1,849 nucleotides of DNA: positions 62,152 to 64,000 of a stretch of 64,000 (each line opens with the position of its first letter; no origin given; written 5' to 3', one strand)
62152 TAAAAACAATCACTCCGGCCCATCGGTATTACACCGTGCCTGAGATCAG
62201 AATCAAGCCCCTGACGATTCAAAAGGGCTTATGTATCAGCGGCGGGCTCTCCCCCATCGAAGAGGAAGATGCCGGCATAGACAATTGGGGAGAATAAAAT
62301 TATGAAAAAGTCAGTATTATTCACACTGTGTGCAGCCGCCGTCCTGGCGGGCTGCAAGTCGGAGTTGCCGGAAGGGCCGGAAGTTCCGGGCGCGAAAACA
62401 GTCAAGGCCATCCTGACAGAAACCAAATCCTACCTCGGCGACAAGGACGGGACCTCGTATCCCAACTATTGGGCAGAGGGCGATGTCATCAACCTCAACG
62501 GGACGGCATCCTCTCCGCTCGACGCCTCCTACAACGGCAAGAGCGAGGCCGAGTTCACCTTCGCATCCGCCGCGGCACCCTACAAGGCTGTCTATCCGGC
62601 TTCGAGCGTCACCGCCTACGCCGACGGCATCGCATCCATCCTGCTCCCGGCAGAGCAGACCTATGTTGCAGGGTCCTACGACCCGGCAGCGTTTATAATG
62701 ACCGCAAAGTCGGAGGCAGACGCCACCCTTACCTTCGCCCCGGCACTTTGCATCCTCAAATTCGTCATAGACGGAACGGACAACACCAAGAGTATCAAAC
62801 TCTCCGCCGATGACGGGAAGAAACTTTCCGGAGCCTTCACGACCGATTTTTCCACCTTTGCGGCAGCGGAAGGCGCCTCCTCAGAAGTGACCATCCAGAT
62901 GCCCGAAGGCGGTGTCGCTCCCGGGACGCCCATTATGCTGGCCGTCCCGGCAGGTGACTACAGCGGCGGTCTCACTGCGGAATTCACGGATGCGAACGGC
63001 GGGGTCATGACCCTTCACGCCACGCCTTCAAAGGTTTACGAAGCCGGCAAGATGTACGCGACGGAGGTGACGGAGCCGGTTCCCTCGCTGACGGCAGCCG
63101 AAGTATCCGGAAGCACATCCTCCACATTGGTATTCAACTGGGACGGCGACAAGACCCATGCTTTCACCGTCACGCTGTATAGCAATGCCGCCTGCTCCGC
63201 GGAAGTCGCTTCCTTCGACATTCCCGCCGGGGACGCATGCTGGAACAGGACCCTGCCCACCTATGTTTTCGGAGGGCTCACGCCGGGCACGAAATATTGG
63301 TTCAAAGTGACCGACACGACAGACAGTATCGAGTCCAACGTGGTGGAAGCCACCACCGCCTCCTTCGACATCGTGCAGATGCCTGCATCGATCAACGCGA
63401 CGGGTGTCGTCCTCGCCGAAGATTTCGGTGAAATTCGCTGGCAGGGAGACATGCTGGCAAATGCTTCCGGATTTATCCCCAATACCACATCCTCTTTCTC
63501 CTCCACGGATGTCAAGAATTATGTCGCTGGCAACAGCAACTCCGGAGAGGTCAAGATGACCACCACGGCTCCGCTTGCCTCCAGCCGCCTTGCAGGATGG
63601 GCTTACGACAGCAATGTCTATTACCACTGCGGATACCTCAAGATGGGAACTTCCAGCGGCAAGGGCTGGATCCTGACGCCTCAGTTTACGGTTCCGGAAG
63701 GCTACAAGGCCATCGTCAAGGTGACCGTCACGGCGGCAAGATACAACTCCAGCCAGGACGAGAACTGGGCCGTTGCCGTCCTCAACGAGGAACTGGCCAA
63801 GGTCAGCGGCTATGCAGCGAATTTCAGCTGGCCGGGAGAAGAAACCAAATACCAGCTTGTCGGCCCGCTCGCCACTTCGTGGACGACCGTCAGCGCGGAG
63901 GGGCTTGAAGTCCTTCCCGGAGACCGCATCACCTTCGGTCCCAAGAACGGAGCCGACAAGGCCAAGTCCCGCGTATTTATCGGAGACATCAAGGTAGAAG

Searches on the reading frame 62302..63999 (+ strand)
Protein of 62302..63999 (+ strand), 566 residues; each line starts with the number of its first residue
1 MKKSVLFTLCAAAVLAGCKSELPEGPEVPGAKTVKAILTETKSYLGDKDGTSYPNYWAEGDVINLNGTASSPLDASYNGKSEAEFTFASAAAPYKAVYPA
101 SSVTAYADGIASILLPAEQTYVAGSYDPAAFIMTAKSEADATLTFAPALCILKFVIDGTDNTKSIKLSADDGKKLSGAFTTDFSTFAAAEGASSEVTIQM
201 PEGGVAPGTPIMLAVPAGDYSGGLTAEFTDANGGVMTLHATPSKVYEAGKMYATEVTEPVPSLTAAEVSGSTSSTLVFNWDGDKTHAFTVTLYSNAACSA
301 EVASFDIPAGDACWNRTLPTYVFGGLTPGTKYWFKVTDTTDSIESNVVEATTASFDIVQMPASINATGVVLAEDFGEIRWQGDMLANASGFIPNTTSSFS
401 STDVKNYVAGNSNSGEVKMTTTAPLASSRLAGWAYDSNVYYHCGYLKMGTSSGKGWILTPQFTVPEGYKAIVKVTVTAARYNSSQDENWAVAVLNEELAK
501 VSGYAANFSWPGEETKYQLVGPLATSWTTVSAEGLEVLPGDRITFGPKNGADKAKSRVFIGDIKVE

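Call 25: find_related_loci(query=window:62302-63999:+, collection=metagenome_contigs, flank=10000)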
Query window:62302-63999:+ (566 aa) in metagenome_contigs; peptide patterns used: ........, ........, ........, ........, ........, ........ (x = any residue, [..] = any of these).
70 stretches matched a pattern; 28 encode a relative of the query (tblastn E <= 1e-3); 28 distinct loci.
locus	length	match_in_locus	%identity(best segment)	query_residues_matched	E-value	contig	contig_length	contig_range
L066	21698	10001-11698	95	1-566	0e+0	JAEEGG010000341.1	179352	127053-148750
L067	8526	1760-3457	95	1-566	0e+0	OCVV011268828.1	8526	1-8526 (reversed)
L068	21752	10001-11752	47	1-566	1e-155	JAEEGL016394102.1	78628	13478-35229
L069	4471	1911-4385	37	1-565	4e-102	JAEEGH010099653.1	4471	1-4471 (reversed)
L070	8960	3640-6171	37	1-565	2e-101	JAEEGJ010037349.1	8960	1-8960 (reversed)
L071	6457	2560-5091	36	1-565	2e-100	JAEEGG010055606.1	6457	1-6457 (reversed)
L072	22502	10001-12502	39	9-565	4e-100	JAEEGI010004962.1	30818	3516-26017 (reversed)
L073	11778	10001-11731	38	1-565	1e-89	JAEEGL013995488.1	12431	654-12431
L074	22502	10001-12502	36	1-565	6e-88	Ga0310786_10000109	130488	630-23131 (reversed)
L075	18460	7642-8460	41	1-261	2e-46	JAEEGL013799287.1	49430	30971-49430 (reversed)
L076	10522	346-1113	39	1-252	3e-44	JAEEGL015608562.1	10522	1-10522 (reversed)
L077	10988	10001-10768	38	1-252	9e-44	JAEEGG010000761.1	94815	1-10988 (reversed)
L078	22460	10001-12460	38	1-565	1e-100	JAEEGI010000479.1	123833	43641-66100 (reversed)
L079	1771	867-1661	35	3-256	3e-40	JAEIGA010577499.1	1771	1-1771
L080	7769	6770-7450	38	41-264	8e-39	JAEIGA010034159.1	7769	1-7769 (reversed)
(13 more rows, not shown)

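Call 30: search_protein_families(library=pfam, proteins=[L066:12813-14036:-, L066:13885-15051:-, L066:15090-15935:-, L066:16046-16801:+, L066:16802-18061:+, L066:18064-19110:+, L066:18690-20525:+, L066:20529-21671:-, L066:13146-14240:+])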
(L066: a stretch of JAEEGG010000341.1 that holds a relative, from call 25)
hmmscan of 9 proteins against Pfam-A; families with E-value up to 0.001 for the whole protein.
L066:12813-14036:- (407 aa): 2 families
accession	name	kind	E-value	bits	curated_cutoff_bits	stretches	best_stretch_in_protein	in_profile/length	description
PF13407.12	Peripla_BP_4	-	1.7e-25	90.5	35.1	1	120-377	1-254/258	Periplasmic binding protein domain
PF00356.27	LacI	-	3e-12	46.6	27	1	58-101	1-44/46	Bacterial regulatory proteins, lacI family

L066:13885-15051:- (388 aa): 2 families
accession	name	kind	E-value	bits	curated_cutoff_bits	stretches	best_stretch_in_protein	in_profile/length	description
PF03786.19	UxuA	-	3.2e-132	441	23.7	1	4-386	1-352/352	D-mannonate dehydratase (UxuA)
PF01261.30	AP_endonuc_2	-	1.1e-09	38.8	31.1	1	204-334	93-218/249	Xylose isomerase-like TIM barrel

L066:15090-15935:- (281 aa): 5 families
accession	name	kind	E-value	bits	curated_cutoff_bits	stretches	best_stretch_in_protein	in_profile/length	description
PF00106.31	adh_short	-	4.9e-44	150.6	26.6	1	19-220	1-190/195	short chain dehydrogenase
PF13561.12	adh_short_C2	-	9.6e-42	143.6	27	1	30-277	8-236/236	Enoyl-(Acyl carrier protein) reductase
PF08659.16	KR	-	2.9e-11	44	22.6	1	21-183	3-156/180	KR domain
PF01370.27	Epimerase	-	8.5e-08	32.3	20.9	1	21-210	1-176/240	NAD dependent epimerase/dehydratase family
PF23441.1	SDR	-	0.00045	20.1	27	1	28-276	17-255/258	SDR-like rossmann domain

L066:16046-16801:+ (251 aa): 4 families
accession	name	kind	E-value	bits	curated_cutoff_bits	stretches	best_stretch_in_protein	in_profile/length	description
PF13561.12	adh_short_C2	-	3e-63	214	27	1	16-247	6-234/236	Enoyl-(Acyl carrier protein) reductase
PF00106.31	adh_short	-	1.3e-51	175.3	26.6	1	7-197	1-189/195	short chain dehydrogenase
PF08659.16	KR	-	2.7e-10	40.9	22.6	1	10-164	4-156/180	KR domain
PF23441.1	SDR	-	1.4e-07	31.6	27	1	81-249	86-256/258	SDR-like rossmann domain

L066:16802-18061:+ (419 aa): 1 family
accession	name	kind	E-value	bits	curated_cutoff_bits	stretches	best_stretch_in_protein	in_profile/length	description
PF01566.24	Nramp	-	1.1e-53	183.1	29.8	1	31-387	1-353/357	Natural resistance-associated macrophage protein-like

L066:18064-19110:+ (348 aa): 1 family
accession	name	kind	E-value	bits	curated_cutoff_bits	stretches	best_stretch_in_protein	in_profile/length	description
PF00294.29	PfkB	-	1.9e-23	83.7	25.8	1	137-323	130-292/302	pfkB family carbohydrate kinase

L066:18690-20525:+ (611 aa): 2 families
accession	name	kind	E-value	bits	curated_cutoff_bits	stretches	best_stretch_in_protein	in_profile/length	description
PF00393.24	6PGD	-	5.9e-126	420.2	27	1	320-611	1-290/290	6-phosphogluconate dehydrogenase, C-terminal domain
PF03446.21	NAD_binding_2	-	1.2e-47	162.4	21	1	145-311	1-156/161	NAD binding domain of 6-phosphogluconate dehydrogenase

L066:20529-21671:- (380 aa): 1 family
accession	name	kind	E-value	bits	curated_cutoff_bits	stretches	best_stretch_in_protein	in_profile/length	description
PF13685.12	Fe-ADH_2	-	4.8e-26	92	28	1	2-103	48-149/149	Iron-containing alcohol dehydrogenase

L066:13146-14240:+ (364 aa): 0 families

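Call 33: find_homologous_proteins(query=L066:12813-13880:-, max_evalue=1e-20)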
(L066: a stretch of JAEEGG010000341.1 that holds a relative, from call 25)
Query L066:12813-13880:- (355 aa): 582 proteins with E <= 1e-20 among 8000 candidates; the best 120 are listed.
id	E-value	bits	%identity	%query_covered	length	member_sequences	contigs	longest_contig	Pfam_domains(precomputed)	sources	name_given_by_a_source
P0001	5.6e-230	780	98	100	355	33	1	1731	PF00356.28,PF13407.13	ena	-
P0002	5.7e-171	586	73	100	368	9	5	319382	PF00356.28,PF13407.13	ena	-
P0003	9.4e-171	586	73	99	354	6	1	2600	PF00356.28,PF13407.13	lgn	-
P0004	4.7e-170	583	75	99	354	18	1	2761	PF00356.28,PF13407.13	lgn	-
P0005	3.6e-167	574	75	98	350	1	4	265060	PF00356.28,PF13407.13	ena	-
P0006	8.8e-166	569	72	98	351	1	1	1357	PF00356.28,PF13407.13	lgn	-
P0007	4.2e-164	564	72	100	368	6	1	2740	PF00356.28,PF13407.13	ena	-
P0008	1.1e-162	559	73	98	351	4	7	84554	PF00356.28,PF13407.13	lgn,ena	-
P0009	2.3e-162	558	72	98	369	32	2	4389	PF00356.28,PF13407.13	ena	-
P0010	2.5e-161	555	71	98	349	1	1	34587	PF00356.28,PF13407.13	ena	-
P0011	2.6e-161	555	70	99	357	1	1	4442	PF00356.28,PF13407.13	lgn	-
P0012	2.9e-161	554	70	100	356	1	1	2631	PF00356.28,PF13407.13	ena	-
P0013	4.3e-161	554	71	99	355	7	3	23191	PF00356.28,PF13407.13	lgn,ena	-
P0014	1.2e-160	552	70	98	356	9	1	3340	PF00356.28,PF13407.13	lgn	-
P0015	1.9e-160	552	71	98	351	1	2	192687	PF00356.28,PF13407.13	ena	-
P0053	5.0e-147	508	65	100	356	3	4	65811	PF00356.28,PF13407.13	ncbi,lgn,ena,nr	ncbi:MAG: substrate-binding domain-containing protein [Bacteroidales bacterium]|nr:substrate-binding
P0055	4.5e-146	505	65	98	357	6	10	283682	PF00356.28,PF13407.13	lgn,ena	-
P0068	1.1e-129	451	58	98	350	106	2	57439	PF00356.28,PF13407.13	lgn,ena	-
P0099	3.8e-85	304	42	99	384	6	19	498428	PF00532.28,PF00356.28,PF13407.13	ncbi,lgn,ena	-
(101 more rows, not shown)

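Call 41: find_encoding_contigs(protein=P0002, flank=10000, max_places=4)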
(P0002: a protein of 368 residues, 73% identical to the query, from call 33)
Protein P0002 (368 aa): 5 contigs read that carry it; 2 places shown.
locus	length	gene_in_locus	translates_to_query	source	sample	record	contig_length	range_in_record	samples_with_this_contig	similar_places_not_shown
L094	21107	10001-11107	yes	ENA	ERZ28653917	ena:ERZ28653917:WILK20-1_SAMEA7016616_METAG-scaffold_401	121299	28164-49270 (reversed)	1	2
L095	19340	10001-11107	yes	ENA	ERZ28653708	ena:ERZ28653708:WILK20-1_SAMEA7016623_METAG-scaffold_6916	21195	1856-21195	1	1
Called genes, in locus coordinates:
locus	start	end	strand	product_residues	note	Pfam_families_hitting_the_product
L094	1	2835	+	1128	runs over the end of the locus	PF16318:DUF4957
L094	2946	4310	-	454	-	PF03600:CitMHS, PF03605:DcuA_DcuB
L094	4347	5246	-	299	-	PF01509:TruB_N, PF16198:TruB_C_2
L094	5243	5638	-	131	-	PF02502:LacAB_rpiB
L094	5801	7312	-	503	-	PF00749:tRNA-synt_1c, PF19269:Anticodon_2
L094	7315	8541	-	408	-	PF00091:Tubulin, PF12327:FtsZ_C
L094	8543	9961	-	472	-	PF11104:PilM_2 (faint), PF06723:MreB_Mbl (weak), PF14450:FtsA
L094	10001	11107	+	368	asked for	PF00356:LacI, PF13407:Peripla_BP_4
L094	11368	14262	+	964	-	-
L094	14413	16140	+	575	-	PF03372:Exo_endo_phos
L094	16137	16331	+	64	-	-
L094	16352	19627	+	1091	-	PF13620:CarboxypepD_reg, PF13715:CarbopepD_reg_2, PF07715:Plug, PF00593:TonB_dep_Rec_b-barrel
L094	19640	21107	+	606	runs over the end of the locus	PF12771:SusD-like_2 (faint), PF14322:SusD-like_3, PF07980:SusD_RagB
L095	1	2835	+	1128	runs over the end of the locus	PF16318:DUF4957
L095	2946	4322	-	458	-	PF03600:CitMHS, PF03605:DcuA_DcuB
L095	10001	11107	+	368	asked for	PF00356:LacI, PF13407:Peripla_BP_4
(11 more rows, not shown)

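Call 43: find_encoding_contigs(protein=P0055, flank=10000, max_places=3)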
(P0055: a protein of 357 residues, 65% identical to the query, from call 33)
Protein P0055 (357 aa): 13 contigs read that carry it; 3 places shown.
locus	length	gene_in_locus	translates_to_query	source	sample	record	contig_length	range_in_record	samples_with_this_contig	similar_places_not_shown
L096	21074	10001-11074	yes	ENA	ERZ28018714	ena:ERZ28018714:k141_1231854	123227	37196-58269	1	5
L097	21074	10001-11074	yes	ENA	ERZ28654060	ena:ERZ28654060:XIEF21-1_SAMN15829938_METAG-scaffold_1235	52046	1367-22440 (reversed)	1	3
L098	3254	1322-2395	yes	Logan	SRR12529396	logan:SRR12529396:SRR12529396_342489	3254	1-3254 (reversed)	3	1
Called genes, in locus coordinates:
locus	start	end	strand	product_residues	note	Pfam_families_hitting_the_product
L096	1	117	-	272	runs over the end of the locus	PF01513:NAD_kinase, PF20143:NAD_kinase_C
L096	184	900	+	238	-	PF03740:PdxJ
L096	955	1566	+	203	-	PF03938:OmpH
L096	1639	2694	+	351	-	PF00534:Glycos_transf_1, PF13692:Glyco_trans_1_4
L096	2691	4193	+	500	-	PF01476:LysM, PF13458:Peripla_BP_6 (weak)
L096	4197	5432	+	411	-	PF16217:M64_N, PF09471:Peptidase_M64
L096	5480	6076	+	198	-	PF00009:GTP_EFTU (faint), PF01926:MMR_HSR1, PF02421:FeoB_N (weak), PF03193:RsgA_GTPase (faint), PF00350:Dynamin_N (faint)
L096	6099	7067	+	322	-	PF13793:Pribosyltran_N, PF00156:Pribosyltran, PF14572:Pribosyl_synth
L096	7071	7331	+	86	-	-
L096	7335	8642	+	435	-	PF00005:ABC_tran (faint), PF00009:GTP_EFTU (weak), PF01926:MMR_HSR1, PF02421:FeoB_N, PF00009:GTP_EFTU, PF01926:MMR_HSR1, PF02421:FeoB_N, PF14714:KH_dom-like, +6 more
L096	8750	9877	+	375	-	PF01637:ATPase_2 (faint)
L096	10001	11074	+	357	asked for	PF00356:LacI, PF13407:Peripla_BP_4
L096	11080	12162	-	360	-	PF14607:GxDLY, PF14606:Lipase_GDSL_3, PF13472:Lipase_GDSL_2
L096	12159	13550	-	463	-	PF00083:Sugar_tr, PF07690:MFS_1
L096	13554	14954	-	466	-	PF02614:UxaC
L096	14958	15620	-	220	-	PF01081:Aldolase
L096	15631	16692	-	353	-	PF00294:PfkB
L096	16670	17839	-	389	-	PF03786:UxuA, PF01261:AP_endonuc_2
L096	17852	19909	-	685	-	PF02837:Glyco_hydro_2_N (weak), PF22666:Glyco_hydro_2_N2 (weak), PF00703:Glyco_hydro_2, PF02836:Glyco_hydro_2_C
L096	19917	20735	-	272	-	PF00106:adh_short, PF13561:adh_short_C2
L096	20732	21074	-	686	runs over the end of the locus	PF00933:Glyco_hydro_3, PF01915:Glyco_hydro_3_C, PF14310:Fn3-like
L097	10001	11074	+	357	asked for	PF00356:LacI, PF13407:Peripla_BP_4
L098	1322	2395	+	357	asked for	PF00356:LacI, PF13407:Peripla_BP_4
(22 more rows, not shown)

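Call 44: find_encoding_contigs(protein=P0068, flank=10000, max_places=3)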
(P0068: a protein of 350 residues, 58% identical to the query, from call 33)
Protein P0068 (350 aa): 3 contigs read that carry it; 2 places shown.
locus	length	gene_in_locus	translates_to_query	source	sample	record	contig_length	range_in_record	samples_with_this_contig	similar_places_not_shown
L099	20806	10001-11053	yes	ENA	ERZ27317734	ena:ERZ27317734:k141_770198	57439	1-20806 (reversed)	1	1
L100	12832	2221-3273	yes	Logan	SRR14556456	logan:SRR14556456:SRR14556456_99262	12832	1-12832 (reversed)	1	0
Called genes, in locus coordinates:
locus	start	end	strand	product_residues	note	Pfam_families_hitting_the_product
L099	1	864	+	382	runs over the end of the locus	PF02811:PHP (weak), PF16392:DUF5001 (faint)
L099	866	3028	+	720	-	PF16227:DUF4886, PF01229:Glyco_hydro_39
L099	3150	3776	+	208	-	PF14059:DUF4251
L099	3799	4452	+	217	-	PF13590:DUF4136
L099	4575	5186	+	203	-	PF13505:OMP_b-brl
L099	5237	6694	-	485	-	PF03446:NAD_binding_2, PF00393:6PGD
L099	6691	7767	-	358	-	PF00294:PfkB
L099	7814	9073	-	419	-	PF01566:Nramp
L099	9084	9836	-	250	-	PF00106:adh_short, PF08659:KR, PF13561:adh_short_C2, PF23441:SDR (weak)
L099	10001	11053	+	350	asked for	PF00356:LacI, PF13407:Peripla_BP_4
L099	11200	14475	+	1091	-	PF13620:CarboxypepD_reg, PF13715:CarbopepD_reg_2, PF07715:Plug, PF00593:TonB_dep_Rec_b-barrel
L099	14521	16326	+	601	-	PF12771:SusD-like_2 (faint), PF07980:SusD_RagB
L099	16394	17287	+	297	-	PF03372:Exo_endo_phos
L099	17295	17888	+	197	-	PF18911:PKD_4 (faint)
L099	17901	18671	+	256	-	-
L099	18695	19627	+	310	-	PF00041:fn3 (faint), PF25059:FN3_DSCAM-DSCAML_C (faint)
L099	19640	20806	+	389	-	?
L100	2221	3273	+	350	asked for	PF00356:LacI, PF13407:Peripla_BP_4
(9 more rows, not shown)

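Call 45: find_encoding_contigs(protein=P0099, flank=10000, max_places=3)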
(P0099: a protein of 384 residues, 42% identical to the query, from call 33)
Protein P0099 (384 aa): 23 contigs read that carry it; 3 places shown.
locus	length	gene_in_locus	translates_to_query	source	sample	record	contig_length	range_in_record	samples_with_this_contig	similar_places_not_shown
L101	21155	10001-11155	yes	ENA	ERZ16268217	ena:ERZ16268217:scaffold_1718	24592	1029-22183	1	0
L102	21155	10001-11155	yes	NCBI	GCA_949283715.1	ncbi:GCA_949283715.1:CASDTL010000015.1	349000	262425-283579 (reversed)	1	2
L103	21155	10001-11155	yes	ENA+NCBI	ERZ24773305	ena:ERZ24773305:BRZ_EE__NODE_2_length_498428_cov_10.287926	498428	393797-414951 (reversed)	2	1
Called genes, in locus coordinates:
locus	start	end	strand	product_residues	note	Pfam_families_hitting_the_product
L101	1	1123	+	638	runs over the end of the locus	PF01182:Glucosamine_iso, PF02585:PIG-L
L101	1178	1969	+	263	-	PF01182:Glucosamine_iso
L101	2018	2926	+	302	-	PF00294:PfkB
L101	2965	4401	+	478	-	PF03629:SASA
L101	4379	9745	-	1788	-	PF13306:LRR_5 (faint), PF01261:AP_endonuc_2, PF00754:F5_F8_type_C (weak), PF22633:F5_F8_type_C_2 (faint), PF00754:F5_F8_type_C (weak)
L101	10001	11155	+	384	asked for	PF00356:LacI, PF00532:Peripla_BP_1 (weak), PF13407:Peripla_BP_4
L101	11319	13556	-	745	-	-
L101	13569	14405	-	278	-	PF01261:AP_endonuc_2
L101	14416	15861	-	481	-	PF01566:Nramp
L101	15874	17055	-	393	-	PF01408:GFO_IDH_MocA, PF22725:GFO_IDH_MocA_C3 (faint)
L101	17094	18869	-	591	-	PF14322:SusD-like_3, PF12771:SusD-like_2 (faint), PF07980:SusD_RagB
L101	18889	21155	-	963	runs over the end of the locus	PF13620:CarboxypepD_reg, PF13715:CarbopepD_reg_2, PF07715:Plug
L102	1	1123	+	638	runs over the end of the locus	PF01182:Glucosamine_iso, PF02585:PIG-L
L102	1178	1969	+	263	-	PF01182:Glucosamine_iso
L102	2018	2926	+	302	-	PF00294:PfkB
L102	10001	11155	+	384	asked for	PF00356:LacI, PF00532:Peripla_BP_1 (weak), PF13407:Peripla_BP_4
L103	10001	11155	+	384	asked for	PF00356:LacI, PF00532:Peripla_BP_1 (weak), PF13407:Peripla_BP_4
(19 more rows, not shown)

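Call 63: search_solved_structures(query=L066:12813-13880:-, max_evalue=0.00001, show_alignments=1)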
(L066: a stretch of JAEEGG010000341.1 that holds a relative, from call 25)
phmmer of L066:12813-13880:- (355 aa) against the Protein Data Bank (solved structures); distinct sequences matched with E-value up to 0.00001: 4.
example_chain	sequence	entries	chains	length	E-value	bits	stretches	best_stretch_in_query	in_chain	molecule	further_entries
3gbv_A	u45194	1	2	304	4.8e-28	101.7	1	64-354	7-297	Putative LacI-family transcriptional regulator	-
3ksm_A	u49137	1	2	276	7.9e-08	35.2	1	78-323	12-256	ABC-type sugar transport system, periplasmic component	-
6gq0_A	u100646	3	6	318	1.1e-07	34.8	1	64-324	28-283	Putative sugar binding protein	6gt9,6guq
3ctp_A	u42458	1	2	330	4.8e-06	29.3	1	6-71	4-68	Periplasmic binding protein/LacI transcriptional regulator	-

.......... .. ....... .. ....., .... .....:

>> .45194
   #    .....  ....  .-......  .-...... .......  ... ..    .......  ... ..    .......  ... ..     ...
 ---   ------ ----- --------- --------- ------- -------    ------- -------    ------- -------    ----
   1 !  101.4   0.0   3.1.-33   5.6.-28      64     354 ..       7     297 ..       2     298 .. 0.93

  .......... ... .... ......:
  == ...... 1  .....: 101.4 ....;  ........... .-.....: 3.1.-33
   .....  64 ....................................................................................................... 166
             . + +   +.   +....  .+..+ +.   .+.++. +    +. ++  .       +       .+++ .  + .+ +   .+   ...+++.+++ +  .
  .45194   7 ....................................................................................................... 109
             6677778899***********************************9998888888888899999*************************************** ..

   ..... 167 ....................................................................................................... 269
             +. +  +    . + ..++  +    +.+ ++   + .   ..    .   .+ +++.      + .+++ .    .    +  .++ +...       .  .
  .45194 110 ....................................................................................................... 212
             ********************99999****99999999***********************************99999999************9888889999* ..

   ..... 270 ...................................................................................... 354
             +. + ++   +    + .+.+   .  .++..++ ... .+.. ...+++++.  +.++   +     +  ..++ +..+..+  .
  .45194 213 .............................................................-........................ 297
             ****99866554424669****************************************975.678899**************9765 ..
